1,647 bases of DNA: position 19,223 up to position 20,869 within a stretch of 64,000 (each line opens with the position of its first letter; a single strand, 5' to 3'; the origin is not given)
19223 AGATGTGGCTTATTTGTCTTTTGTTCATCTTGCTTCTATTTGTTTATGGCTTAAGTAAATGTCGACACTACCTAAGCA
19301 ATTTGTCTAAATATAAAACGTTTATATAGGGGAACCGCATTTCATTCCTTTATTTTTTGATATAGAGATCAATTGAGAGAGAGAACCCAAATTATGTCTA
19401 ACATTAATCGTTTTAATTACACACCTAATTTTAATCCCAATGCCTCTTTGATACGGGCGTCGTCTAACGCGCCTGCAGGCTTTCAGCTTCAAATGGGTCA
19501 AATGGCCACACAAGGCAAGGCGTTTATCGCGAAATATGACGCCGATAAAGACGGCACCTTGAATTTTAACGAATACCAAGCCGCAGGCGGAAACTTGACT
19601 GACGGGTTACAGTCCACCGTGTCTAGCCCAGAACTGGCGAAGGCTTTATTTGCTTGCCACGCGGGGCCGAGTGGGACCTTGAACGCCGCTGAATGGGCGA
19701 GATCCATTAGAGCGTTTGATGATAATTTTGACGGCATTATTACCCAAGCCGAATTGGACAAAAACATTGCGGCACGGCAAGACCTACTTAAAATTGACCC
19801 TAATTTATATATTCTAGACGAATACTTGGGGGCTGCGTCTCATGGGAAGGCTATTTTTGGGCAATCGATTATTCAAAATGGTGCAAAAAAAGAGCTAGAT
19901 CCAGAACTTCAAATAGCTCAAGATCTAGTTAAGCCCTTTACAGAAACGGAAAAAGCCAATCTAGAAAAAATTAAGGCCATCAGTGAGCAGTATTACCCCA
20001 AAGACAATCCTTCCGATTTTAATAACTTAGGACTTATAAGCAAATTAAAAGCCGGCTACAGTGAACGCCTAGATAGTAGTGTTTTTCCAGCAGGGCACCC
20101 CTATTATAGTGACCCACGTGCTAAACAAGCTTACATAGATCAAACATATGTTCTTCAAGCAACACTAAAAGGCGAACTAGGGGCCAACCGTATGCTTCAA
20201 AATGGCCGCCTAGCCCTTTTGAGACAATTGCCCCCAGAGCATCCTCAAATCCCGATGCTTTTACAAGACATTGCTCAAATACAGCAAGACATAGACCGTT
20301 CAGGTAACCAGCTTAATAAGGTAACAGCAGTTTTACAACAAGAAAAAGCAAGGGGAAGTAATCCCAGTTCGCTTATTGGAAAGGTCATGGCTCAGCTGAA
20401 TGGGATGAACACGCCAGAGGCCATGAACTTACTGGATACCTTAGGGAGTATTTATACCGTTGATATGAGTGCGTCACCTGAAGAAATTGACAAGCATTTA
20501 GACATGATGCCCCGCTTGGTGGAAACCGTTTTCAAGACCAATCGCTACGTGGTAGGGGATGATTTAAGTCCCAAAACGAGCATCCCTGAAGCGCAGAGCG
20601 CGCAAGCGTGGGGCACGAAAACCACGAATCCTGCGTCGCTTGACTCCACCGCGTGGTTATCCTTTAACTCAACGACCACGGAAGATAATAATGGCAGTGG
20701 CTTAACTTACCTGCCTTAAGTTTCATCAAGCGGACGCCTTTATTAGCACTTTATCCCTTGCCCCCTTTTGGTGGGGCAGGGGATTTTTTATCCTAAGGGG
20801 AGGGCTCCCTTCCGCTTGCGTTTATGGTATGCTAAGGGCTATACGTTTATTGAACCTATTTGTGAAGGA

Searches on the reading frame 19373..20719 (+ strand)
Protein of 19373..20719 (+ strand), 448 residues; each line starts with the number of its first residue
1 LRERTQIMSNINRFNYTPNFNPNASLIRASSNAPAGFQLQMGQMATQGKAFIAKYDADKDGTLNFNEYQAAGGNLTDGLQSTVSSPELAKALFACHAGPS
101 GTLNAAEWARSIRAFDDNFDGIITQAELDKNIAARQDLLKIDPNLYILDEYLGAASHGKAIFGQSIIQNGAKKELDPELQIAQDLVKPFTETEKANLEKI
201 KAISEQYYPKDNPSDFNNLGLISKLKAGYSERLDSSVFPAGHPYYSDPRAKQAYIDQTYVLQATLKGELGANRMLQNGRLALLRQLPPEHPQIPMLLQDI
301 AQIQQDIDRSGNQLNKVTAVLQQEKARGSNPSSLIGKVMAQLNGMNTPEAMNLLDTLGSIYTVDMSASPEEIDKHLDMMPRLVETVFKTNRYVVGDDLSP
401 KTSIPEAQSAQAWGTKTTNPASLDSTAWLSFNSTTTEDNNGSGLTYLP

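Call 32: search_protein_families(library=pfam, proteins=[window:19373-20719:+], max_evalue=0.001)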
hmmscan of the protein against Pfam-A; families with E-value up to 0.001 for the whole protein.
window:19373-20719:+ (448 aa): 3 families
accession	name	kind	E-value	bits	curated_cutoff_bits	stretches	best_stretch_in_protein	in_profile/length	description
PF13202.12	EF-hand_5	-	1.5e-05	24.6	25.9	0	52-69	5-22/25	EF hand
PF00036.39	EF-hand_1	-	2.3e-05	24.1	25.4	0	50-70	4-24/29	EF hand domain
PF13405.12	EF-hand_6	-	0.00083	19.3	25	0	53-70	7-24/30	EF-hand domain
